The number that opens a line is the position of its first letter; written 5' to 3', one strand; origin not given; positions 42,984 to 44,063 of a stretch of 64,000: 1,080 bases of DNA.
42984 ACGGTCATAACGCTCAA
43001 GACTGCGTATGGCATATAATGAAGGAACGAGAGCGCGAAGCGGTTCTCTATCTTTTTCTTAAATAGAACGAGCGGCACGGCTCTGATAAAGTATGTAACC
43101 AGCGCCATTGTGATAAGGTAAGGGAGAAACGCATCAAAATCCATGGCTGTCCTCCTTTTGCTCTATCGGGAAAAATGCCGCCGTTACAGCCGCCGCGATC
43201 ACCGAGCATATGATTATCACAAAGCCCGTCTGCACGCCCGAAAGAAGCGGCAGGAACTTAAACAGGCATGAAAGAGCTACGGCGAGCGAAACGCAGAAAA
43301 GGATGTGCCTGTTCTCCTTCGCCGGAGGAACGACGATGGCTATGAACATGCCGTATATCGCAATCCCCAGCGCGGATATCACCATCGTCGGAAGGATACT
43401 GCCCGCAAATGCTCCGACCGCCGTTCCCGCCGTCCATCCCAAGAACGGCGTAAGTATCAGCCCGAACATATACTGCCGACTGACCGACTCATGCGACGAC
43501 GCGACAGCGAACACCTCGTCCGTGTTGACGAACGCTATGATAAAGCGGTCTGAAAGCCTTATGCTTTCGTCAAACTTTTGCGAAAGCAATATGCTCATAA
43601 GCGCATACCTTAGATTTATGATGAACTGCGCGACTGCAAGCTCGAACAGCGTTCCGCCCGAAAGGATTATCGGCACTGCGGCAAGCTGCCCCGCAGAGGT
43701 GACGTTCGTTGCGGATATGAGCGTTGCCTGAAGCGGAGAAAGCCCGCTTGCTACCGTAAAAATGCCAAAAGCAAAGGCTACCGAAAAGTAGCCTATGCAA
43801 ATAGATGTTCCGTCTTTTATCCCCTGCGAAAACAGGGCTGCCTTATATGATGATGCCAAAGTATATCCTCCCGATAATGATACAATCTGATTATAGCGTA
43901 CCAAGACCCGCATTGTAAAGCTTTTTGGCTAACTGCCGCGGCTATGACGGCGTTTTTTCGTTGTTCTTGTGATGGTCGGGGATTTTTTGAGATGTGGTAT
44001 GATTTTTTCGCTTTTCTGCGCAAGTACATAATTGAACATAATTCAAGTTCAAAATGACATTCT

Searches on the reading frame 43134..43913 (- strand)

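Call 100: search_protein_families(library=pfam, proteins=[window:43134-43913:-], max_evalue=0.00001)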
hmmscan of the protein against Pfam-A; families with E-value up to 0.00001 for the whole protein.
window:43134-43913:- (259 aa): 1 family
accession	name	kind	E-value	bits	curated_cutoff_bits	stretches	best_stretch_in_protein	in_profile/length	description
PF03591.19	AzlC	-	2.3e-38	132.2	32.1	1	38-174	2-137/137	AzlC protein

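Call 101: search_protein_families(library=padloc, proteins=[window:43134-43913:-], max_evalue=0.00001)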
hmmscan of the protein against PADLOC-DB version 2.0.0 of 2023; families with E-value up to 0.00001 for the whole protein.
window:43134-43913:- (259 aa): 0 families
